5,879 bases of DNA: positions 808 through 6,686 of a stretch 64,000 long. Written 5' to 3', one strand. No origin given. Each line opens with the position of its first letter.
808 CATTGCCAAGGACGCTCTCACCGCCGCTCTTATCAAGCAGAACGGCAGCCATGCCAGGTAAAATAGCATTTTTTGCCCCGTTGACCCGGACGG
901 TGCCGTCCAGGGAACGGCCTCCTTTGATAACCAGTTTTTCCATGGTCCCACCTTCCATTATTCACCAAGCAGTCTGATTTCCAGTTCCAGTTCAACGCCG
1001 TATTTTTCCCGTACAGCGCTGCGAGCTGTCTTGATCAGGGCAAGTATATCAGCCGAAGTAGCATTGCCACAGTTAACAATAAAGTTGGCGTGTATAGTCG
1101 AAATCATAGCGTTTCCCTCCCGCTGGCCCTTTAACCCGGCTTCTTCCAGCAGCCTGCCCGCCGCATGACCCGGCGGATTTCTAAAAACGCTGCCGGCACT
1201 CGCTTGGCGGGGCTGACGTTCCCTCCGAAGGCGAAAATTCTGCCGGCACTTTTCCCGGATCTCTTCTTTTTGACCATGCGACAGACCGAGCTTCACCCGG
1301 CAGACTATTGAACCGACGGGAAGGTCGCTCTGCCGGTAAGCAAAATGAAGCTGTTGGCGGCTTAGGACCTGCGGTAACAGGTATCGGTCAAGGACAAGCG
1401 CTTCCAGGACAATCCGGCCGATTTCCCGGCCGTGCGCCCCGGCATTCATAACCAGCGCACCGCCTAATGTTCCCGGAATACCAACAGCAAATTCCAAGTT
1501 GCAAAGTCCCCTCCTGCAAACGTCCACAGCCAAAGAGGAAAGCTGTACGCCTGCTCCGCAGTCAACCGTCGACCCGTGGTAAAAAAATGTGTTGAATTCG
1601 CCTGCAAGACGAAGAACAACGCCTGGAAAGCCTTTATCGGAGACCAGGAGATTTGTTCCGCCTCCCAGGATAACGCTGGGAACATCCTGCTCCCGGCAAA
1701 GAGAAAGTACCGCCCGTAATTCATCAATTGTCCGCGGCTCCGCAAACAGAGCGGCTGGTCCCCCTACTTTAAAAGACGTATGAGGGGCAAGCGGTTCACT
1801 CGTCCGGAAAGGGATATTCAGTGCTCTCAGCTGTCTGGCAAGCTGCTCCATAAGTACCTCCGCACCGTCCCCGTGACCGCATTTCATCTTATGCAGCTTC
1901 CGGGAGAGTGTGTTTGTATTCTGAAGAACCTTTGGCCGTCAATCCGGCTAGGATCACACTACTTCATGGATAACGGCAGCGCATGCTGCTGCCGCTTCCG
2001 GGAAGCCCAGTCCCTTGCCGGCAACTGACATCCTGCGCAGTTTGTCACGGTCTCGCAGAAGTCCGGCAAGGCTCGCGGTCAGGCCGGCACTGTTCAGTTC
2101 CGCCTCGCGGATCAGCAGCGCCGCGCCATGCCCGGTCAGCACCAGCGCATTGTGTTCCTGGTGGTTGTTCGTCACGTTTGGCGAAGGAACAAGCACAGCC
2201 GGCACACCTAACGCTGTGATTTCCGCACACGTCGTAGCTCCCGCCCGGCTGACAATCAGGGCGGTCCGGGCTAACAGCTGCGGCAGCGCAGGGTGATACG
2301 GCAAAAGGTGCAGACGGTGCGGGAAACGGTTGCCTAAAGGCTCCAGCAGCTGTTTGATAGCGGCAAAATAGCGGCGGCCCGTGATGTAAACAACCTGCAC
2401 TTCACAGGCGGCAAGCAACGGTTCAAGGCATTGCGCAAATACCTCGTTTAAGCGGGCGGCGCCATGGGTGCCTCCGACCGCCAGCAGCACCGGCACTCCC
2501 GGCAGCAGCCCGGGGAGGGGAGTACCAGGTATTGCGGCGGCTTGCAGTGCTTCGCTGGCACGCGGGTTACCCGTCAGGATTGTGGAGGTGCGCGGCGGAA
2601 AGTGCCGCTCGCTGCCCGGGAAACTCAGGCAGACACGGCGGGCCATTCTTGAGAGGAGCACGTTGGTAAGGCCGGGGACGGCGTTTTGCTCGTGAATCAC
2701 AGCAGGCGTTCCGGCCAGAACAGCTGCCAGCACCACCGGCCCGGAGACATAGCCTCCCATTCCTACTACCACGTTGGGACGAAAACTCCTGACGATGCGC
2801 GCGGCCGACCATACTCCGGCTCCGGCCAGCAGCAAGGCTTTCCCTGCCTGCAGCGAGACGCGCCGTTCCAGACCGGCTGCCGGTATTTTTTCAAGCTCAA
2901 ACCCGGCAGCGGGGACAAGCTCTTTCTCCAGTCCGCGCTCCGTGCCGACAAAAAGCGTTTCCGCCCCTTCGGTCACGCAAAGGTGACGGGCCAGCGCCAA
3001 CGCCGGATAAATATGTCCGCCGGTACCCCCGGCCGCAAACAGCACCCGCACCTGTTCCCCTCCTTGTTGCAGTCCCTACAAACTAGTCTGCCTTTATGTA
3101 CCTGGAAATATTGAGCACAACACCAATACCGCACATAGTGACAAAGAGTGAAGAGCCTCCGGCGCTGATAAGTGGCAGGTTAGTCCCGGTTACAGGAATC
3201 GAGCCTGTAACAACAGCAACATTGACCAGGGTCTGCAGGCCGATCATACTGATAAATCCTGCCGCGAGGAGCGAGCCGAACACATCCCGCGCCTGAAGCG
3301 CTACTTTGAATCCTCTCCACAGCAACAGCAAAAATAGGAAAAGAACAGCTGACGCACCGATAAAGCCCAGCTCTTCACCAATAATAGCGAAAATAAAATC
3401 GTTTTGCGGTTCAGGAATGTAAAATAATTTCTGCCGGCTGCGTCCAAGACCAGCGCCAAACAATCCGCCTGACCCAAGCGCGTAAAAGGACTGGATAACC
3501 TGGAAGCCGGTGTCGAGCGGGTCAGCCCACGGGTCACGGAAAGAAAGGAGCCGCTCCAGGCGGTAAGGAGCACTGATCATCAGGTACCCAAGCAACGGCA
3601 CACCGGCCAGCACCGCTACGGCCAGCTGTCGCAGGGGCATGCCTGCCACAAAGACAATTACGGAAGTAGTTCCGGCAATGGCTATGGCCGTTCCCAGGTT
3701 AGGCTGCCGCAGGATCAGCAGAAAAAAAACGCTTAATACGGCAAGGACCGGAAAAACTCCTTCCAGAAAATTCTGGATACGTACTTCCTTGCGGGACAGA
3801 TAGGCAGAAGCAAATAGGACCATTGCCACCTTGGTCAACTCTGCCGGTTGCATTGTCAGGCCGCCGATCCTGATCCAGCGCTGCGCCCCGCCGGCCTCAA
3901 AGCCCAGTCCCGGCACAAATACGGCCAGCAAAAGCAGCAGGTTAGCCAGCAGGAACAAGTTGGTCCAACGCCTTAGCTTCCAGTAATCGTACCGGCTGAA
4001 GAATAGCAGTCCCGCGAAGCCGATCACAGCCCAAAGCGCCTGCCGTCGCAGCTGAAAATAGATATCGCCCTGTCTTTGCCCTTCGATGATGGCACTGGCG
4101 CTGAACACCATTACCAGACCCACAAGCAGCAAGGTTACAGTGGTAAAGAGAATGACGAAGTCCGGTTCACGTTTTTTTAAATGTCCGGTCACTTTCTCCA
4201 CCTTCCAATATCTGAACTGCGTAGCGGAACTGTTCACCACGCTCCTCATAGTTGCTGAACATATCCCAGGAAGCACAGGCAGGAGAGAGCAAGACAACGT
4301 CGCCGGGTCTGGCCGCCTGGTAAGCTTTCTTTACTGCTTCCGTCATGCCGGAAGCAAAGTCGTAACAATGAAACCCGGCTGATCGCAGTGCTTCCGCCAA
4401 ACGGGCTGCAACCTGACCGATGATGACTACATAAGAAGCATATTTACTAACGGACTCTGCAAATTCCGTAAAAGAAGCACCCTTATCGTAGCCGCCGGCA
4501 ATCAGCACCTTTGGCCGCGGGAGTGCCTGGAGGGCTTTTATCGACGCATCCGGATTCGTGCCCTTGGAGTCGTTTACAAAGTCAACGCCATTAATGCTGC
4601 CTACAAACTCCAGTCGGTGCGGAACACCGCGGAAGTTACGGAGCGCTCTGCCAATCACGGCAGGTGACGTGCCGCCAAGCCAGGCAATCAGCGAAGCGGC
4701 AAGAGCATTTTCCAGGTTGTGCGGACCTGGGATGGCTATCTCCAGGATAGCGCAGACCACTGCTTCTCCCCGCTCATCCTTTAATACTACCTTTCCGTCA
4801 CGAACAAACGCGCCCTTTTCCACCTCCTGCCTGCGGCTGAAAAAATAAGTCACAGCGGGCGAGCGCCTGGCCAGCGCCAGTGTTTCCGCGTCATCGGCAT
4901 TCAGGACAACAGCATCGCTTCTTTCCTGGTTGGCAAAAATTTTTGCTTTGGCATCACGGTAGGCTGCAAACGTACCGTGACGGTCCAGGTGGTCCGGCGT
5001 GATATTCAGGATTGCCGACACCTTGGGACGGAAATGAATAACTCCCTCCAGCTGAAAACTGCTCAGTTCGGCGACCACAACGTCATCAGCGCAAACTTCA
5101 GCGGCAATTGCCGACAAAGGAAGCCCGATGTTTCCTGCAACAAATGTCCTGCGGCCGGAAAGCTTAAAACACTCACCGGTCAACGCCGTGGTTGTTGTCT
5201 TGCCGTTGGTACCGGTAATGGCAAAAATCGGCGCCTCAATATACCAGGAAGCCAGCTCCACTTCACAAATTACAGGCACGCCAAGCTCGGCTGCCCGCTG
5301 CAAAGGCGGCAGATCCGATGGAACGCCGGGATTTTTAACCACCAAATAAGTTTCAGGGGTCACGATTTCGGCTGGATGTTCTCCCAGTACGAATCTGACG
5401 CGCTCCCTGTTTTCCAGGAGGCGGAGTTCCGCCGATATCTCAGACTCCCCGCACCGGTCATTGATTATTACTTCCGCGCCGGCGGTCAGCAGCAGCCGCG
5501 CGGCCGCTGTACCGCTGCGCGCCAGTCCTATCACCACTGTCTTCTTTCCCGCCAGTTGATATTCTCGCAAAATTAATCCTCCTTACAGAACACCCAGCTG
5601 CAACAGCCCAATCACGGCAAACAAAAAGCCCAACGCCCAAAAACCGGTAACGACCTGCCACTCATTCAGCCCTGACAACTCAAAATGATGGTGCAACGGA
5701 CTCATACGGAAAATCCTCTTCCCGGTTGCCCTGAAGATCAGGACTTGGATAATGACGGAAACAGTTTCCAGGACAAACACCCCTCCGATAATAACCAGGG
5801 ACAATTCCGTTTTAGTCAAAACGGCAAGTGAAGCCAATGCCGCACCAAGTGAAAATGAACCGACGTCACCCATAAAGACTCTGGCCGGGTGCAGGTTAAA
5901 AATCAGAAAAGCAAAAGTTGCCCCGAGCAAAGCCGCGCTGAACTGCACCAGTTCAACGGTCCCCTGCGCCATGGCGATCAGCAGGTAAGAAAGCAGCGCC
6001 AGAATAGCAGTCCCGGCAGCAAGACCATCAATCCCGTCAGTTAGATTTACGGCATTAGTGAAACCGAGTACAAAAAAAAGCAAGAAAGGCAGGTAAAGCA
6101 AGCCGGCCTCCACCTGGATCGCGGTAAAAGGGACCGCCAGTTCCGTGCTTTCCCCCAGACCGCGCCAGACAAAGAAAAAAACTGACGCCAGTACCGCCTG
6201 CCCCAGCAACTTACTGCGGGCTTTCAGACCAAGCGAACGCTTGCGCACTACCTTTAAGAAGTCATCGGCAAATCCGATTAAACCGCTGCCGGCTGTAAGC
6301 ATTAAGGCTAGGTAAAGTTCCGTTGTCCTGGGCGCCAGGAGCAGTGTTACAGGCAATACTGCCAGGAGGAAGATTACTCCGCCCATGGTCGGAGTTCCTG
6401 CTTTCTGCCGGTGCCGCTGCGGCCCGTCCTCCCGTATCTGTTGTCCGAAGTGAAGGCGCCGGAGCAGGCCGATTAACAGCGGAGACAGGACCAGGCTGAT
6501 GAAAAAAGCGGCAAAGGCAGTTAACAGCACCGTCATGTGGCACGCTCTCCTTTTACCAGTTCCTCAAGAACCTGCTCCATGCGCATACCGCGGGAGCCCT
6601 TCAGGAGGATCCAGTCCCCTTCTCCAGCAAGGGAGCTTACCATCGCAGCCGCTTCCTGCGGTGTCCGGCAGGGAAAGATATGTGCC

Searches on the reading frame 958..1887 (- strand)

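Call 36: search_protein_families(library=pfam, proteins=[window:958-1887:-], max_evalue=0.00001)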
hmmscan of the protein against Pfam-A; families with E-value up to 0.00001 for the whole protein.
window:958-1887:- (309 aa): 2 families
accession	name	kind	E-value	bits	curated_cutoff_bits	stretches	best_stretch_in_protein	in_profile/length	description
PF02873.21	MurB_C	-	1.5e-33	115.4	27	1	209-306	1-98/99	UDP-N-acetylenolpyruvoylglucosamine reductase, C-terminal domain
PF01565.28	FAD_binding_4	-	8.6e-20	71.3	26.4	1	46-166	2-129/139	FAD binding domain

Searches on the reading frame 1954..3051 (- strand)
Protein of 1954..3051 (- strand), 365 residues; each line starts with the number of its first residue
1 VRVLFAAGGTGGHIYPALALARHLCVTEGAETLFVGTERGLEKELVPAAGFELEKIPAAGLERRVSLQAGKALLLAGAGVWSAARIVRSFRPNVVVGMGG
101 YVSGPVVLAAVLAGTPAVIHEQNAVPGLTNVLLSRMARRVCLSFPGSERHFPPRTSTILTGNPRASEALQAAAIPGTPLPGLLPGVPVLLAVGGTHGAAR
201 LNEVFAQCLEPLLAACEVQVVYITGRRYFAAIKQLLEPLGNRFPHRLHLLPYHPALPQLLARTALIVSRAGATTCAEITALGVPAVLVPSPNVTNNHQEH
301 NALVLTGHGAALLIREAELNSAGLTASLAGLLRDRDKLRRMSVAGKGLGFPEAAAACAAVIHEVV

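Call 36: search_protein_families(library=pfam, proteins=[window:1954-3051:-], max_evalue=0.00001)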
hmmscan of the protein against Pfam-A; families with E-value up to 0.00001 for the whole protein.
window:1954-3051:- (365 aa): 2 families
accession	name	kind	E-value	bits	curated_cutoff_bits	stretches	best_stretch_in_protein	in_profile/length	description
PF03033.26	Glyco_transf_28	-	6.2e-37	127.2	26.2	1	3-140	1-137/139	Glycosyltransferase family 28 N-terminal domain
PF04101.22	Glyco_tran_28_C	-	1.6e-33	116.5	22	1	189-354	2-163/166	Glycosyltransferase family 28 C-terminal domain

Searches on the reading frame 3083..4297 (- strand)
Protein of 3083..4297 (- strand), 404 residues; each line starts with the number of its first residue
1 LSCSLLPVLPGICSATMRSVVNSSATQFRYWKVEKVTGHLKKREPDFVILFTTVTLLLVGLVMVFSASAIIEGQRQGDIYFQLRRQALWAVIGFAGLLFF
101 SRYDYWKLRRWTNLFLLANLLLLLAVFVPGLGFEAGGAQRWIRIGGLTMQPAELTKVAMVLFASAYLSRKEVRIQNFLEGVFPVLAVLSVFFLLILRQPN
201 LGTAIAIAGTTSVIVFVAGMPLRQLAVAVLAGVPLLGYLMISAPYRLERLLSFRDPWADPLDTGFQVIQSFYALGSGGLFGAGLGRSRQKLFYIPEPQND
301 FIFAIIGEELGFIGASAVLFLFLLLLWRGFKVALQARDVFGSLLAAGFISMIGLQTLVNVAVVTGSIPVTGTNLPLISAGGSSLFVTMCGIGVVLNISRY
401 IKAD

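Call 36: search_protein_families(library=pfam, proteins=[window:3083-4297:-], max_evalue=0.00001)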
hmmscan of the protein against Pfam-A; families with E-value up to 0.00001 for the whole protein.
window:3083-4297:- (404 aa): 1 family
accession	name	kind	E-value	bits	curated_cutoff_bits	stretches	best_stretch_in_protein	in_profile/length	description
PF01098.24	FTSW_RODA_SPOVE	-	4.5e-112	375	26.4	1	50-401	4-354/356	Cell cycle protein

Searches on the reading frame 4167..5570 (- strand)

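Call 36: search_protein_families(library=pfam, proteins=[window:4167-5570:-], max_evalue=0.00001)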
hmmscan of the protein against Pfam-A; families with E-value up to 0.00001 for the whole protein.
window:4167-5570:- (467 aa): 3 families
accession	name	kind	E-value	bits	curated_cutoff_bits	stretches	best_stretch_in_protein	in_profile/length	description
PF08245.18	Mur_ligase_M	-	3.6e-32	112.4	24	1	118-295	1-199/200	Mur ligase middle domain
PF02875.26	Mur_ligase_C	-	3.3e-19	70.4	28.4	1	318-432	1-127/127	Mur ligase, glutamate ligase domain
PF21799.2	MurD-like_N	-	4.4e-09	36.9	27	1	9-101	1-87/88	Mur ligase MurD-like, N-terminal domain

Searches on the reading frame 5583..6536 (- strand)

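Call 36: search_protein_families(library=pfam, proteins=[window:5583-6536:-], max_evalue=0.00001)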
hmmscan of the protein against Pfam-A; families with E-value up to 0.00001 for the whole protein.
window:5583-6536:- (317 aa): 2 families
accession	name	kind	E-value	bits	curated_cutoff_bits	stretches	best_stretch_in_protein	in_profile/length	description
PF00953.26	Glycos_transf_4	-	4.2e-38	131.3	27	1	77-240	4-158/160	Glycosyl transferase family 4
PF10555.14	MraY_sig1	-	4.5e-06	26.3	20.1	1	45-57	1-13/13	Phospho-N-acetylmuramoyl-pentapeptide-transferase signature 1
